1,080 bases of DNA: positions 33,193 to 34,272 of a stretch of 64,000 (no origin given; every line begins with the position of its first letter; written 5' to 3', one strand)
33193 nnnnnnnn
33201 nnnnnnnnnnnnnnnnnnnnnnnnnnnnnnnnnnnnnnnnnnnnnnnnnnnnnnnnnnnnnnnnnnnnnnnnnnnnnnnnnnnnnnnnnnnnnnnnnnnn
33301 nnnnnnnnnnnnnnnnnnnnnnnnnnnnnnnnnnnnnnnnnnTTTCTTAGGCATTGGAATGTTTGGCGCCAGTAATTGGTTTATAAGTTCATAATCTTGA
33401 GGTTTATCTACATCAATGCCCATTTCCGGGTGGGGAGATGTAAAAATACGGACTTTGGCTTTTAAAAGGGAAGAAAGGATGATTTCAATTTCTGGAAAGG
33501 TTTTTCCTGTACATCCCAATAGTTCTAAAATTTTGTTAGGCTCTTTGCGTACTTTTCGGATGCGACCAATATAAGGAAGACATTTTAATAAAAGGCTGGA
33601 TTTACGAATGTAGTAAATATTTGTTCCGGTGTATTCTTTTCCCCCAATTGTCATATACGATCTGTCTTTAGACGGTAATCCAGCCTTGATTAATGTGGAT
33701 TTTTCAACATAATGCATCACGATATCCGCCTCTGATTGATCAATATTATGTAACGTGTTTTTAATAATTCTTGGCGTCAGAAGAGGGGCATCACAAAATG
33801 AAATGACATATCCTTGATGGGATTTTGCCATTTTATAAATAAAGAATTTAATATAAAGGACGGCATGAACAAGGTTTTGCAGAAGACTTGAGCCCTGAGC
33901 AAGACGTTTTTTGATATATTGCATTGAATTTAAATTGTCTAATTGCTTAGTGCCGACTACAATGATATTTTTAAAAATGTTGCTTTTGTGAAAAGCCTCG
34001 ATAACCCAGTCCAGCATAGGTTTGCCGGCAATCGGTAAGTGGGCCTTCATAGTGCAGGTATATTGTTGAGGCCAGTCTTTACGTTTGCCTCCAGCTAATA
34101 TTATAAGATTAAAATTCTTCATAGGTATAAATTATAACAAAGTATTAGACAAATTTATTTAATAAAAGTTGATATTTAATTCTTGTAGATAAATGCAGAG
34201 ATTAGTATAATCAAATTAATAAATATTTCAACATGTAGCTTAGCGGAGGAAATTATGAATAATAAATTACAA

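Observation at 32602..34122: Nucleotidyltransferase-DedA fusion protein heading the mla lipid-transport operon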

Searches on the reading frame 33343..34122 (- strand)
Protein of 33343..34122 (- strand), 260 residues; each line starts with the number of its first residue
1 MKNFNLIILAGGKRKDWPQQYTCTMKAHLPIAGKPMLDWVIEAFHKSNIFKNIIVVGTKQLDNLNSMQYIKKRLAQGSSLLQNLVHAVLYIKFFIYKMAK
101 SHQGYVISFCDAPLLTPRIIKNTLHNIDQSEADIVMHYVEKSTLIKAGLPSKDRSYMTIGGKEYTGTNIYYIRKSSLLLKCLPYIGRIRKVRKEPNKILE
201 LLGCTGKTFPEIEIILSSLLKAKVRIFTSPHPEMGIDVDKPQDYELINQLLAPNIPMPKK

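Call 24: search_protein_representatives(protein=window:33343-34122:-)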
Query: 260 residues. Proteins with E-value up to 0.001 (for the whole library): 782; up to 1e-10: 161; up to 1e-30: 20. The best 150 are listed.
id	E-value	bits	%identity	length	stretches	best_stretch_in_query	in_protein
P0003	6.0e-81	287.9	54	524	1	1-252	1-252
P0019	1.0e-78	280.6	52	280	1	1-247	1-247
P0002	8.4e-73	261.2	53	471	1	36-251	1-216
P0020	8.3e-70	251.4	50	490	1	1-252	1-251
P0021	5.2e-67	242.3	48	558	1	1-253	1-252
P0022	2.4e-65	236.8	45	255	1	2-246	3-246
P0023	3.0e-59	216.8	47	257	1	6-251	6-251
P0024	5.3e-58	212.7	43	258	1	2-251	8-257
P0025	6.6e-58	212.4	44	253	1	4-246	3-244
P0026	8.4e-58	212.1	43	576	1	3-251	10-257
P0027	1.9e-57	211.0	43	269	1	1-250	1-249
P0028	1.1e-51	192.1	39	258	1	1-253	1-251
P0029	7.4e-50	186.1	49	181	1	1-176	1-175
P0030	1.2e-48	182.1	40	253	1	6-246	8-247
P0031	6.4e-46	173.2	39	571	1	1-250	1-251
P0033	2.1e-38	148.5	54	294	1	107-251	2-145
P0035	7.2e-34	133.7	44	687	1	91-254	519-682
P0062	9.1e-16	74.4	29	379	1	6-251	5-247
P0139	4.5e-12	62.3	25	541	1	2-250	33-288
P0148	9.8e-12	61.2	30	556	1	4-212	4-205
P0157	2.2e-11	60.0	24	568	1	1-203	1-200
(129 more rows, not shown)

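Call 25: search_protein_families(library=pfam, proteins=[P0020, P0021, P0026, P0031, P0035, P0033, P0062, P0139, P0148, P0157], max_evalue=0.001)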
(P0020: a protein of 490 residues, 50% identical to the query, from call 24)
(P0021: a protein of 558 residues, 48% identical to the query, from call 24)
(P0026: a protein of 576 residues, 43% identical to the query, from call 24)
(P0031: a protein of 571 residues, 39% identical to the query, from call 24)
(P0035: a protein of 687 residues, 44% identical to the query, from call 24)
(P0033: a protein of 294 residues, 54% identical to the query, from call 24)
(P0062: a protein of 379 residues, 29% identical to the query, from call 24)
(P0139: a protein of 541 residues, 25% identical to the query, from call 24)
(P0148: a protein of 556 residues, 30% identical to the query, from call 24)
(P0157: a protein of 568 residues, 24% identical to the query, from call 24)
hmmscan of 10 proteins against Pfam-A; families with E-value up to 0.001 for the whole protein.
P0020 (490 aa): 4 families
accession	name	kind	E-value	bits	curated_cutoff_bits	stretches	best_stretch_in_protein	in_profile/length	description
PF00149.33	Metallophos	-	2.4e-10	41.6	21.5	1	262-430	3-160/191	Calcineurin-like phosphoesterase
PF12804.13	NTP_transf_3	-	4.9e-10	40.3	27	1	6-137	1-121/160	MobA-like NTP transferase domain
PF02348.25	CTP_transf_3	-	4.6e-09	36.8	22.6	1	18-137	8-124/217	Cytidylyltransferase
PF12850.12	Metallophos_2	-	1.9e-07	31.7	27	1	262-379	3-90/154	Calcineurin-like phosphoesterase superfamily domain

P0021 (558 aa): 5 families
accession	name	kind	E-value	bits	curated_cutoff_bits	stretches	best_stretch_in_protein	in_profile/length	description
PF00781.29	DAGK_cat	-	2.3e-29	102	23.6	1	292-400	15-125/125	Diacylglycerol kinase catalytic domain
PF19279.4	YegS_C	-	2.6e-15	57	27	1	411-557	5-157/158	YegS C-terminal NAD kinase beta sandwich-like domain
PF12804.13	NTP_transf_3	-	9.4e-13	49.1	27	1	23-137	14-121/160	MobA-like NTP transferase domain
PF02348.25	CTP_transf_3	-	1.4e-07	32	22.6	1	24-179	14-170/217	Cytidylyltransferase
PF01513.26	NAD_kinase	-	0.00029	21.6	25.5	1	314-374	59-113/130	ATP-NAD kinase N-terminal domain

P0026 (576 aa): 3 families
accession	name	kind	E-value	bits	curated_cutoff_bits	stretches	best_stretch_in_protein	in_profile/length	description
PF00781.29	DAGK_cat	-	1.6e-31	108.9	23.6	1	304-411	16-125/125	Diacylglycerol kinase catalytic domain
PF19279.4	YegS_C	-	6e-20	72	27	1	421-575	4-157/158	YegS C-terminal NAD kinase beta sandwich-like domain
PF12804.13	NTP_transf_3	-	4.2e-12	47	27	1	13-141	1-118/160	MobA-like NTP transferase domain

P0031 (571 aa): 6 families
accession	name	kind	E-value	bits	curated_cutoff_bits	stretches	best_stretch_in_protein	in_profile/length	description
PF00781.29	DAGK_cat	-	3.8e-31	107.7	23.6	1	297-406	14-125/125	Diacylglycerol kinase catalytic domain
PF19279.4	YegS_C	-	4.3e-20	72.5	27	1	417-570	5-157/158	YegS C-terminal NAD kinase beta sandwich-like domain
PF12804.13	NTP_transf_3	-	4.9e-11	43.5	27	1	8-133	3-118/160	MobA-like NTP transferase domain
PF02348.25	CTP_transf_3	-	5.5e-09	36.6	22.6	1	6-163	2-148/217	Cytidylyltransferase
PF01513.26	NAD_kinase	-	2.8e-06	28.1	25.5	1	318-382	53-114/130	ATP-NAD kinase N-terminal domain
PF01128.25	IspD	-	0.00015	22.1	27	1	12-65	8-60/221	2-C-methyl-D-erythritol 4-phosphate cytidylyltransferase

P0035 (687 aa): 0 families

P0033 (294 aa): 1 family
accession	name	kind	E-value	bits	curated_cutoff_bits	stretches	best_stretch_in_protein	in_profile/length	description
PF00781.29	DAGK_cat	-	4.6e-27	94.5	23.6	1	190-287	14-113/125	Diacylglycerol kinase catalytic domain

P0062 (379 aa): 3 families
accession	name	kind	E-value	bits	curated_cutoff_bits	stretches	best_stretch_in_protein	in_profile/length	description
PF01042.26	Ribonuc_L-PSP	-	6.8e-37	126.6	27.3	1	261-377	2-120/121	Endoribonuclease L-PSP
PF12804.13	NTP_transf_3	-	1.1e-15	58.6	27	1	5-133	1-127/160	MobA-like NTP transferase domain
PF02348.25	CTP_transf_3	-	5.4e-06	26.8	22.6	1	23-128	15-126/217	Cytidylyltransferase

P0139 (541 aa): 3 families
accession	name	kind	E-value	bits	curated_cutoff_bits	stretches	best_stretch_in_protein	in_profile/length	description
PF12710.13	HAD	-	4e-22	80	27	1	326-512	1-188/189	haloacid dehalogenase-like hydrolase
PF12804.13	NTP_transf_3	-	1.6e-13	51.6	27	1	53-173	11-124/160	MobA-like NTP transferase domain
PF02348.25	CTP_transf_3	-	0.00023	21.5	22.6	1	59-155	16-109/217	Cytidylyltransferase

P0148 (556 aa): 4 families
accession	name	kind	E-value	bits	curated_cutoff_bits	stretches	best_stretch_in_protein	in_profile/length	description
PF00781.29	DAGK_cat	-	1.3e-28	99.5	23.6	1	282-391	14-125/125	Diacylglycerol kinase catalytic domain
PF19279.4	YegS_C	-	1.1e-27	97.2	27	1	402-555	5-157/158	YegS C-terminal NAD kinase beta sandwich-like domain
PF12804.13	NTP_transf_3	-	2.8e-08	34.6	27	1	25-134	15-125/160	MobA-like NTP transferase domain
PF01513.26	NAD_kinase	-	0.00077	20.2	25.5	0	310-360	59-109/130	ATP-NAD kinase N-terminal domain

P0157 (568 aa): 3 families
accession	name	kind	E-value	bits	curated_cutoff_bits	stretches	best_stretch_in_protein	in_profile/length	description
PF00781.29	DAGK_cat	-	2.4e-30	105.1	23.6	1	296-403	16-125/125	Diacylglycerol kinase catalytic domain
PF19279.4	YegS_C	-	1.4e-20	74.1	27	1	413-567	4-157/158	YegS C-terminal NAD kinase beta sandwich-like domain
PF12804.13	NTP_transf_3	-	1.1e-13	52.1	27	1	6-137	1-123/160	MobA-like NTP transferase domain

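Call 36: find_related_loci(query=A3, collection=genome_contigs, flank=8000)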
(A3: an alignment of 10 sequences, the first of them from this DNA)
Query A3 (255 aa) in genome_contigs; peptide patterns used: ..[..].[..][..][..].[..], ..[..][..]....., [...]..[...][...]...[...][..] (x = any residue, [..] = any of these).
598 stretches matched a pattern (row limit reached: there are more); 71 encode a relative of the query (tblastn E <= 1e-3); 71 distinct loci.
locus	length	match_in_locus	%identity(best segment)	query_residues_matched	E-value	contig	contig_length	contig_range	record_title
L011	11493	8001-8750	52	1-251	8e-84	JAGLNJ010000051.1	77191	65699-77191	MAG: Candidatus Omnitrophota bacterium isolate RS_6_36 ROV157_6.bin.36.fa_51, whole genome shotgun sequence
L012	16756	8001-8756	51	1-252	4e-83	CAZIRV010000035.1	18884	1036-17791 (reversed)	MAG TPA_asm: uncultured Planctomycetales bacterium isolate SRP128015_co1_466 genome assembly, contig: NODE_4010_length_1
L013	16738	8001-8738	52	1-246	2e-81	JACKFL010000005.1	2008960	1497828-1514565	MAG: Candidatus Omnitrophota bacterium isolate HK-STAS-OMNI-4 HK-STAS-OMNI-4_5, whole genome shotgun sequence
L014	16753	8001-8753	49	1-252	2e-81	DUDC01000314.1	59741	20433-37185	MAG TPA_asm: Planctomycetaceae bacterium isolate UWMA-0346 NODE_777_length_59741_cov_0.112689, whole genome shotgun sequ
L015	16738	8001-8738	51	1-246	4e-81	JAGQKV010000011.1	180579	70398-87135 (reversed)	MAG: Candidatus Omnitrophota bacterium isolate HKST-UBA13 2014-04-01_1_(paired)_contig_60769, whole genome shotgun seque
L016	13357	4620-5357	50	1-246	3e-79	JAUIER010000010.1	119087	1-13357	MAG: bacterium isolate 8_bin.41 NODE_292_length_119087_cov_1.463795, whole genome shotgun sequence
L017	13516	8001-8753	46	1-251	4e-79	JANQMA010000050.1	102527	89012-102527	MAG: Candidatus Omnitrophota bacterium isolate PL25a_bin.80 k99_2683153, whole genome shotgun sequence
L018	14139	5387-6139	48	2-252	2e-78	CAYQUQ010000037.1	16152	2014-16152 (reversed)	MAG TPA_asm: uncultured Planctomycetia bacterium isolate SRP200020_co1_304 genome assembly, contig: NODE_4783_length_161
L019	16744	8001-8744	48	4-251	9e-77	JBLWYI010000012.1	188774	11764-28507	MAG: Verrucomicrobiales bacterium isolate EA27-02 A27.014.metabat.1RE.5K@12, whole genome shotgun sequence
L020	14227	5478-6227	47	1-251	1e-76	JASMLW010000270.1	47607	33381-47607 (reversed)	MAG: Pirellulaceae bacterium isolate Arabian9_MAG_5 c_000000735106, whole genome shotgun sequence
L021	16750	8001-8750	48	1-251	3e-75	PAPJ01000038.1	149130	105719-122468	MAG: Planctomycetaceae bacterium isolate SP166 MHASMcontig_1343703, whole genome shotgun sequence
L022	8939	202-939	48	1-246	2e-74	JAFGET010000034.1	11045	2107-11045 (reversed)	MAG: Candidatus Omnitrophota bacterium isolate Zod_Metabat.1253 k87_2989187, whole genome shotgun sequence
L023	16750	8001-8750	47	1-251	4e-72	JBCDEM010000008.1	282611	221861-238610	MAG: Planctomycetota bacterium isolate P01_G01_bin.64 k141_1481793_length_282611_cov_22.7769, whole genome shotgun seque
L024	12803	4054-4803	47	1-251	1e-71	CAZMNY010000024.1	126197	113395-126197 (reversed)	MAG TPA_asm: uncultured Pirellulaceae bacterium isolate SRP077602_co7_198 genome assembly, contig: NODE_336_length_12619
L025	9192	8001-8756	45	1-253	2e-71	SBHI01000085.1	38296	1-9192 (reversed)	MAG: Alphaproteobacteria bacterium isolate M3014 scaffold_281_1, whole genome shotgun sequence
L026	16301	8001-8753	44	1-252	1e-70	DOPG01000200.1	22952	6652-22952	MAG TPA_asm: Rhodopirellula sp. isolate UBA8648 contig_1379, whole genome shotgun sequence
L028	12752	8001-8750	43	1-251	2e-67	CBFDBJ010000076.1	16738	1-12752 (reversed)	MAG TPA_asm: uncultured Alphaproteobacteria bacterium isolate SRR26215674_binner23_Refined_77 genome assembly, contig: E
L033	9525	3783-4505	28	7-252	4e-19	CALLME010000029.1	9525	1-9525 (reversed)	MAG: uncultured Caulobacterales bacterium isolate L4_Bin_Bin_23_1 genome assembly, contig: c_000000292858, whole genome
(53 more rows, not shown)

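Call 41: search_solved_structures(query=A2, max_evalue=0.1)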
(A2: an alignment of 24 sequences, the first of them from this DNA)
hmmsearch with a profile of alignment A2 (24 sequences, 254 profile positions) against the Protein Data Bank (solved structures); distinct sequences matched with E-value up to 0.1: 126 (the best 60 are shown).
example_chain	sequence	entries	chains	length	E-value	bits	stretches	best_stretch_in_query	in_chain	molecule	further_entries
2dpw_A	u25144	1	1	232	1.2e-65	224.4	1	5-243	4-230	Hypothetical protein TTHA0179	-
9dqf_A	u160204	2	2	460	2.6e-10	43.1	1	5-125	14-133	Bifunctional protein GlmU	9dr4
3oam_A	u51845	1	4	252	6.3e-10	41.9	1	20-136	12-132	3-deoxy-manno-octulosonate cytidylyltransferase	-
7k47_A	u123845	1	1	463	1.2e-09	41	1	3-119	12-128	Bifunctional protein GlmU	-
2ggo_A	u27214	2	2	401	1.4e-09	40.8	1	4-113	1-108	401aa long hypothetical glucose-1-phosphate thymidylyltransferase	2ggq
5z09_A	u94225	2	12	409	1.7e-09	40.4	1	4-113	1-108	Dual sugar-1-phosphate nucleotidylyltransferase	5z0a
3tqd_A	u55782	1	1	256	4.4e-09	39.1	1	21-124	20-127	3-deoxy-manno-octulosonate cytidylyltransferase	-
5ddt_A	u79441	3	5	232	5.2e-09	38.9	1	3-132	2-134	2-C-methyl-D-erythritol 4-phosphate cytidylyltransferase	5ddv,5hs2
1vh1_A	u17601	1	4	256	5.8e-09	38.7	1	21-142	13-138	3-deoxy-manno-octulosonate cytidylyltransferase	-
1vpa_A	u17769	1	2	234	6.6e-09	38.5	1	6-125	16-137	2-C-methyl-D-erythritol 4-phosphate cytidylyltransferase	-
3k8d_A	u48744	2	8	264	7.9e-09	38.3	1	21-142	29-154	3-deoxy-manno-octulosonate cytidylyltransferase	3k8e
2v0h_A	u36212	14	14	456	1.2e-08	37.6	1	3-122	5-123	BIFUNCTIONAL PROTEIN GLMU | GLUCOSAMINE-1-PHOSPHATE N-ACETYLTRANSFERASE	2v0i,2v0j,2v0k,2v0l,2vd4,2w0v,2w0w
8ees_A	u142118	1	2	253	2.6e-08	36.6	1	23-142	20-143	3-deoxy-manno-octulosonate cytidylyltransferase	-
4jis_A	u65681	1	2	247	3.7e-08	36.1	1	3-125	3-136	ribitol-5-phosphate cytidylyltransferase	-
3f1c_A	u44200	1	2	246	3.7e-08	36.1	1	7-125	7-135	Putative 2-C-methyl-D-erythritol 4-phosphate cytidylyltransferase 2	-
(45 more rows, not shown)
